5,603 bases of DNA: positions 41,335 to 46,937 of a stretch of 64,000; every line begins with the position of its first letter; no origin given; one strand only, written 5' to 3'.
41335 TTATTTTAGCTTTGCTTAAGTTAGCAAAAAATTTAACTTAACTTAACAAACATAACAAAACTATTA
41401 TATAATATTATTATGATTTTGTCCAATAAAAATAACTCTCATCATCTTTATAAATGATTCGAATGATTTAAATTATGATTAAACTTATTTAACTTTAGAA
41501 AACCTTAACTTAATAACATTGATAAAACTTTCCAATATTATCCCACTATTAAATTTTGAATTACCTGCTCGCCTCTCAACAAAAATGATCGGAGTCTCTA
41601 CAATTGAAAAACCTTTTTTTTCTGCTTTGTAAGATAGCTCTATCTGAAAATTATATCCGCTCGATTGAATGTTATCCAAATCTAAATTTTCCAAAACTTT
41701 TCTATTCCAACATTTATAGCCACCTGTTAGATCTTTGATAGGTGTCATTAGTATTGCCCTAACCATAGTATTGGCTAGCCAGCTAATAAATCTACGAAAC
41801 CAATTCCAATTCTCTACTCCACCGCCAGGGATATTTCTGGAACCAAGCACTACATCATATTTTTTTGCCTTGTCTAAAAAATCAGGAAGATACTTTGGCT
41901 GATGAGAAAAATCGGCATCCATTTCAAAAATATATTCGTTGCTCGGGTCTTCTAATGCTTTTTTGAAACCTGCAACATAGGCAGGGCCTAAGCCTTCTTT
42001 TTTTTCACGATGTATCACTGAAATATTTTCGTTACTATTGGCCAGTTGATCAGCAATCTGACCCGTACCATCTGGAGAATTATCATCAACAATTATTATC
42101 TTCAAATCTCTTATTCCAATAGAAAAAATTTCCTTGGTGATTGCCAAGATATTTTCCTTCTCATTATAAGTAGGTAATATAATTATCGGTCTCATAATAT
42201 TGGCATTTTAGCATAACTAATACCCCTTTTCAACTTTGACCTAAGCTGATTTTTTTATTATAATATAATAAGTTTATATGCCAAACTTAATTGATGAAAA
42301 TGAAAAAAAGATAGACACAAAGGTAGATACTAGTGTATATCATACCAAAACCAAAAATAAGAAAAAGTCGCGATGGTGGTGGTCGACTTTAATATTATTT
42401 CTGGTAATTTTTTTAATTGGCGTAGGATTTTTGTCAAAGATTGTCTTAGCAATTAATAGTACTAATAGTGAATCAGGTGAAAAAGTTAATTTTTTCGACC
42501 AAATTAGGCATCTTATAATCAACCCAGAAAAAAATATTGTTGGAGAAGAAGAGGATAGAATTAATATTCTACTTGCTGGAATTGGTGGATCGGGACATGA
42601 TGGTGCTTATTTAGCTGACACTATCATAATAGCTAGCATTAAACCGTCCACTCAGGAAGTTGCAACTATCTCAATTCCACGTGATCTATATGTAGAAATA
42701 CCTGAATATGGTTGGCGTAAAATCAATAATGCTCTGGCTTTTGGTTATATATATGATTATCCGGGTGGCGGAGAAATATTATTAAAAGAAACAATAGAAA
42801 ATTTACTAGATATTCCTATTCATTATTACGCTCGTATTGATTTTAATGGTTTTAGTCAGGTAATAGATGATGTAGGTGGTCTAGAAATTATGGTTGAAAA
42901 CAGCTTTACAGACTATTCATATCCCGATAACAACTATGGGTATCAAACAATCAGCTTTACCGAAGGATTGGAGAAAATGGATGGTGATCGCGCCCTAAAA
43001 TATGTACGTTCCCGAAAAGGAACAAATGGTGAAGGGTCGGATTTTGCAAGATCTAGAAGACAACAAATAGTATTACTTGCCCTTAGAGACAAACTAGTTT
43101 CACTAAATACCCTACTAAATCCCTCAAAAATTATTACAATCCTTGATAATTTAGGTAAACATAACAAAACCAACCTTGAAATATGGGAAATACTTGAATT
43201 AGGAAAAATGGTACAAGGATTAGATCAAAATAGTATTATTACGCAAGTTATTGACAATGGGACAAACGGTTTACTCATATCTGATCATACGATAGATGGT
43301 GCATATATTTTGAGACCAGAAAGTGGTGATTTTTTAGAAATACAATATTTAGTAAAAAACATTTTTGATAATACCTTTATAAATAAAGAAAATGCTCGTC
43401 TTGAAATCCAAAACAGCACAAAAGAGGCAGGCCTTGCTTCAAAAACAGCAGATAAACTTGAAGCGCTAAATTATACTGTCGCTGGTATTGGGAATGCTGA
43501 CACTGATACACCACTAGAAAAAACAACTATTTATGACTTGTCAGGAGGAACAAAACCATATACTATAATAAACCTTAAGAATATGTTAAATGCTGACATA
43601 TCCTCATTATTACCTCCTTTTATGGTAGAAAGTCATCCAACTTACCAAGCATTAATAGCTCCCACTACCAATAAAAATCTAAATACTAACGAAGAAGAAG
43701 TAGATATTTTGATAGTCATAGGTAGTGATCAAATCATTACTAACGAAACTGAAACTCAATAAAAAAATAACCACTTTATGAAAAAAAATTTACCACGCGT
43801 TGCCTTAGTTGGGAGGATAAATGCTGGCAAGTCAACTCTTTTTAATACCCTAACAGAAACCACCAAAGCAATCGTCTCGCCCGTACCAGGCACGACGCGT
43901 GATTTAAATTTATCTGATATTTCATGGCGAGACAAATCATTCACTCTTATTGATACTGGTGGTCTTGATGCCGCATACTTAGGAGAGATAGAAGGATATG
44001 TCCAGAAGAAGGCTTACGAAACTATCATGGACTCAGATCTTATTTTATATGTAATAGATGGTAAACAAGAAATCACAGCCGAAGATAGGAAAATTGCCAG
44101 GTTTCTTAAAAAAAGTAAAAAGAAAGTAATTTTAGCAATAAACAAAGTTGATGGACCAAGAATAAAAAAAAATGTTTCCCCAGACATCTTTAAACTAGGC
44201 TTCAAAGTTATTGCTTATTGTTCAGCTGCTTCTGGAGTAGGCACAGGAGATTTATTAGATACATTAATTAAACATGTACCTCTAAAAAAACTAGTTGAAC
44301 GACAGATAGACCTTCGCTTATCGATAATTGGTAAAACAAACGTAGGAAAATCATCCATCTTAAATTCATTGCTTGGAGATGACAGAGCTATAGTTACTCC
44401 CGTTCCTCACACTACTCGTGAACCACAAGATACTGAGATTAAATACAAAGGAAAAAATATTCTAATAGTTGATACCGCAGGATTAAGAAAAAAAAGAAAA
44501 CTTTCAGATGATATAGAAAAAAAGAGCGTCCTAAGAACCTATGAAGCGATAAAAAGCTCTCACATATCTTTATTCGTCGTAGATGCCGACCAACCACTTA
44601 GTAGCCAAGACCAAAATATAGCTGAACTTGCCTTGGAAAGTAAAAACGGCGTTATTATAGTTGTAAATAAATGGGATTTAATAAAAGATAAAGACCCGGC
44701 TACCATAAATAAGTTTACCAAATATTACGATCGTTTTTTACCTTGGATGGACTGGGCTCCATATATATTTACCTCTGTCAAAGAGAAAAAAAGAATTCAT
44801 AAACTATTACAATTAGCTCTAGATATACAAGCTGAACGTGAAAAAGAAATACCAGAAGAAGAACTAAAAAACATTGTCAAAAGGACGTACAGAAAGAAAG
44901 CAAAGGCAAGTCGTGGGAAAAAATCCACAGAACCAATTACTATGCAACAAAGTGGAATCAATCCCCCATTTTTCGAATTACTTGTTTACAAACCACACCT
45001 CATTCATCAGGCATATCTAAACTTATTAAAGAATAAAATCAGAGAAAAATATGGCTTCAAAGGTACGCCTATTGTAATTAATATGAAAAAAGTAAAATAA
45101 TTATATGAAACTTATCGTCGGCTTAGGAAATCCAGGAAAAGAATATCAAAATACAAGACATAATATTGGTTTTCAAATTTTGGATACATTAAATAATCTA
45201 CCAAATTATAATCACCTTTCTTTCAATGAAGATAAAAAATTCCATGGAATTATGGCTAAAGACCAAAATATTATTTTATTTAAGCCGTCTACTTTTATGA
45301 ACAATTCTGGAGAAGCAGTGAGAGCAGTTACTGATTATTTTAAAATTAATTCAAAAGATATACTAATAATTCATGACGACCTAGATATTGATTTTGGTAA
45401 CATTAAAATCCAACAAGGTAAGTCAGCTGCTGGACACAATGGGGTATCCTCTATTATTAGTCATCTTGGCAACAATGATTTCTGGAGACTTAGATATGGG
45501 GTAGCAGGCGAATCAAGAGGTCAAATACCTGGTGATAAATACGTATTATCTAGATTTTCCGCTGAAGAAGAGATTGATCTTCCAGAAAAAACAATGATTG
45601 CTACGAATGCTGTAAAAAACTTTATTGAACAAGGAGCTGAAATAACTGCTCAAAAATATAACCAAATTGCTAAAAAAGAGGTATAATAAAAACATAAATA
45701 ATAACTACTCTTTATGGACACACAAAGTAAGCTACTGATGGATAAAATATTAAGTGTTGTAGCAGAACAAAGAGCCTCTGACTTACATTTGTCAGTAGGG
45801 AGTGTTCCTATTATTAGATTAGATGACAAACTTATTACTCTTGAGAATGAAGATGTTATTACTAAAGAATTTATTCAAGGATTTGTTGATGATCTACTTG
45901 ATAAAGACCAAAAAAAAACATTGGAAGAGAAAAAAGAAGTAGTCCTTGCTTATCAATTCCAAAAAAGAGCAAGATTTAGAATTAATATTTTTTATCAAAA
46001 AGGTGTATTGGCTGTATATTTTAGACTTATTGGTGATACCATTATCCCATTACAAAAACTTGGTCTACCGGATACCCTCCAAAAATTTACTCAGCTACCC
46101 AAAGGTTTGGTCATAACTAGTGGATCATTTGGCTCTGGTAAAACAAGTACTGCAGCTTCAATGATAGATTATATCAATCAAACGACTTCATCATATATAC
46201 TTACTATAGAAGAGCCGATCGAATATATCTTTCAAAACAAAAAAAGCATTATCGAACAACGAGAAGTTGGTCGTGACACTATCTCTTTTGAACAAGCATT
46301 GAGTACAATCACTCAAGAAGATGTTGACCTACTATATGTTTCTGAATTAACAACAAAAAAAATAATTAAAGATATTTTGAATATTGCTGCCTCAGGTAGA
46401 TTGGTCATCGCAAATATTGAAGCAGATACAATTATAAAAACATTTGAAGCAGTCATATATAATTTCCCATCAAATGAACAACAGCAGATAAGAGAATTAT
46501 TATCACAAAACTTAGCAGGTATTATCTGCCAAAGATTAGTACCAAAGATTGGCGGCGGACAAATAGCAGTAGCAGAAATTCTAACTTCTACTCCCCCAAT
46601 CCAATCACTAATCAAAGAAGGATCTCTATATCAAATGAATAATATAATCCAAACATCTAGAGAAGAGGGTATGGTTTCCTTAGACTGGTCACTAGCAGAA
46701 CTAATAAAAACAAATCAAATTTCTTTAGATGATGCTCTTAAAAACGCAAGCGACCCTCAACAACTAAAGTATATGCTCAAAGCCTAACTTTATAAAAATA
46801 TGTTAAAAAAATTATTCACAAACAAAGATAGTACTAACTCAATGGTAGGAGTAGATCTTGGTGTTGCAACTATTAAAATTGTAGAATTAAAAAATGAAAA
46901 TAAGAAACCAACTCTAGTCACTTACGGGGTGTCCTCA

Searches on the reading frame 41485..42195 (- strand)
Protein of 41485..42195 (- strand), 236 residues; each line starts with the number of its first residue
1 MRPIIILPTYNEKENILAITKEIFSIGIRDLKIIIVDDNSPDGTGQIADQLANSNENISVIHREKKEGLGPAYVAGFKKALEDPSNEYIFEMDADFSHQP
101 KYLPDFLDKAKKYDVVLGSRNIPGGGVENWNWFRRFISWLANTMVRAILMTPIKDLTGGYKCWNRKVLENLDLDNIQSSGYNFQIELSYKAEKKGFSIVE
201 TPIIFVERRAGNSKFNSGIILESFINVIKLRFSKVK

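Call 20: search_protein_families(library=pfam, proteins=[window:41485-42195:-])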
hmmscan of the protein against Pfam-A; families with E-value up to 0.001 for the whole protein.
window:41485-42195:- (236 aa): 2 families
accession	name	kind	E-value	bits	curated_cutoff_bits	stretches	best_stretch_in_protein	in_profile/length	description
PF00535.33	Glycos_transf_2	-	5.6e-33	114.7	23.3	1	5-170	2-166/168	Glycosyl transferase family 2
PF13641.12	Glyco_tranf_2_3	-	0.00032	21.2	27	1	5-203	5-206/230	Glycosyltransferase like family 2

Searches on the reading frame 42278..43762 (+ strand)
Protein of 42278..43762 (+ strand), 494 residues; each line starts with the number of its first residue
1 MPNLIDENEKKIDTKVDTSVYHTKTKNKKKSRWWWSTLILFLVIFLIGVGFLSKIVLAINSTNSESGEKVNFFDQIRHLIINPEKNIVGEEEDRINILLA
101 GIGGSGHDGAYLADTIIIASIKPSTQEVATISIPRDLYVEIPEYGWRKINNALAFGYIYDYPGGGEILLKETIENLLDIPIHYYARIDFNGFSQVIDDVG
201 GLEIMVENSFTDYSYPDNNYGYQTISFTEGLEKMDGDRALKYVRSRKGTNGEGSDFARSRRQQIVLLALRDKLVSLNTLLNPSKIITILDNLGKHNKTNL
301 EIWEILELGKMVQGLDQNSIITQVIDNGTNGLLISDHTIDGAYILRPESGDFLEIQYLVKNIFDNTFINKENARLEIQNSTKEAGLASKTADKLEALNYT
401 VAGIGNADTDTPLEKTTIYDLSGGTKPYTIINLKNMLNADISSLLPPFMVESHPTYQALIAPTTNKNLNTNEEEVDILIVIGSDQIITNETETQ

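Call 26: search_protein_families(library=pfam, proteins=[window:42278-43762:+])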
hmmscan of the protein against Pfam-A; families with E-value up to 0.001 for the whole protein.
window:42278-43762:+ (494 aa): 2 families
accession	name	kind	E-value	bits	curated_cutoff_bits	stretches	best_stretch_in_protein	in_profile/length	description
PF03816.19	LytR_cpsA_psr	-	3.7e-38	131.5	24.6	1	113-273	2-148/150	LytR_cpsA_psr family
PF13399.11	LytR_C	-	5e-08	34.2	22.2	1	373-420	2-47/86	LytR cell envelope-related transcriptional attenuator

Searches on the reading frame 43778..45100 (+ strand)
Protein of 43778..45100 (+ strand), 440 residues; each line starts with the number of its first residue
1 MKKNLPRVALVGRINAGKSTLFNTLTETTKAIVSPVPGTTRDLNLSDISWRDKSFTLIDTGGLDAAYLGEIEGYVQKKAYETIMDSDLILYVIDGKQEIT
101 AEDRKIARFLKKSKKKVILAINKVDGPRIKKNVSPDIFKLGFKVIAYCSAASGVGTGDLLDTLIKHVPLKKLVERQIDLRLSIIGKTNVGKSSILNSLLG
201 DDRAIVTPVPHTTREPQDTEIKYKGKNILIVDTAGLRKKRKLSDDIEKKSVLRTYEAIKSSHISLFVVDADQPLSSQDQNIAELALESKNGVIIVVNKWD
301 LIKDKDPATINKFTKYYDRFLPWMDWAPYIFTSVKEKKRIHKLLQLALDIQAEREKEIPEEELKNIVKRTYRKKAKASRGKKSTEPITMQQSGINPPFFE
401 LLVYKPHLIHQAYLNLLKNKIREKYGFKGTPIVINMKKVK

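Call 26: search_protein_families(library=pfam, proteins=[window:43778-45100:+])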
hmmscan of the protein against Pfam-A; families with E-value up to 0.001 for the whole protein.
window:43778-45100:+ (440 aa): 15 families
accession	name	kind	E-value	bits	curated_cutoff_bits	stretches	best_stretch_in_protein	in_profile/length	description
PF01926.29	MMR_HSR1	-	3.3e-59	198.4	21.9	2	7-123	1-113/113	50S ribosome-binding GTPase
PF00009.33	GTP_EFTU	-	3.1e-22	79.5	26.5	2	4-168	2-187/188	Elongation factor Tu GTP binding domain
PF02421.24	FeoB_N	-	1e-21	77.5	27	2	7-159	2-152/156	Ferrous iron transport protein B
PF00350.29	Dynamin_N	-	4.5e-21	76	27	2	44-123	92-167/168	Dynamin family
PF04548.22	AIG1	-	5.7e-16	58.9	27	2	180-283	2-105/212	AIG1 family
PF14714.11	KH_dom-like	-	7.9e-13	48.9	27.3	1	358-437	2-81/81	KH-domain-like of EngA bacterial GTPase enzymes, C-terminal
PF03193.22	RsgA_GTPase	-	1.3e-10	41.8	30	1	102-238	38-170/174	RsgA GTPase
PF00025.27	Arf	-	1.4e-09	38.1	22.3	1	169-314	5-140/174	ADP-ribosylation factor family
PF09439.16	SRPRB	-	1e-07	31.9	25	0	4-75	2-68/178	Signal recognition particle receptor beta subunit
PF00625.27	Guanylate_kin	-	3.1e-07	30.7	25.2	0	183-231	7-54/182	Guanylate kinase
PF08477.19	Roc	-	5.8e-06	27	27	0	181-300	2-119/119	Ras of Complex, Roc, domain of DAPkinase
PF00005.33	ABC_tran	-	1.3e-05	26.3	25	0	7-32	13-38/137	ABC transporter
PF00071.28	Ras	-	1.6e-05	25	21.6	0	181-345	2-154/162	Ras family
PF02492.25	cobW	-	0.00017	21.6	20.7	0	226-309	84-161/180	CobW/HypB/UreG, nucleotide-binding domain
PF00735.24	Septin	-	0.00092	19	26.2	0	176-225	2-52/280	Septin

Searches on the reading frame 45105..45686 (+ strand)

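Call 26: search_protein_families(library=pfam, proteins=[window:45105-45686:+])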
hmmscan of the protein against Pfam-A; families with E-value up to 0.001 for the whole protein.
window:45105-45686:+ (193 aa): 1 family
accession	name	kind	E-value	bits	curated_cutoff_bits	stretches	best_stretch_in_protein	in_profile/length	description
PF01195.25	Pept_tRNA_hydro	-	7.1e-59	199.2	27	1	3-186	1-183/183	Peptidyl-tRNA hydrolase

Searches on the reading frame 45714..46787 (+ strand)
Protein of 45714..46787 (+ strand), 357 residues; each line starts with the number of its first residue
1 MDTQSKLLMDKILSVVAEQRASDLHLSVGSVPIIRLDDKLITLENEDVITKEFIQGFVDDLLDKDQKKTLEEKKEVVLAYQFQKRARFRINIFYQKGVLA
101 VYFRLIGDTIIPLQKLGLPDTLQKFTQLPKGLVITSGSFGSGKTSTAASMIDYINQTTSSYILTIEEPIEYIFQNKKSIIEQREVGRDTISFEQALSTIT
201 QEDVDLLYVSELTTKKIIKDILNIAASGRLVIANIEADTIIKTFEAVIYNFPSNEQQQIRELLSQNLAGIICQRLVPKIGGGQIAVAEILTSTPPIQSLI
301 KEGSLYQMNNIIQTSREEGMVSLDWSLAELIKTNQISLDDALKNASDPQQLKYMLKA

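Call 26: search_protein_families(library=pfam, proteins=[window:45714-46787:+])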
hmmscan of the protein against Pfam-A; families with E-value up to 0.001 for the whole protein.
window:45714-46787:+ (357 aa): 1 family
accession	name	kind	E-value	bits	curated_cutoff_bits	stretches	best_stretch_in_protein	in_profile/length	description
PF00437.27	T2SSE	-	3.9e-16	59.1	24.9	1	7-279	11-281/370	Type II/IV secretion system protein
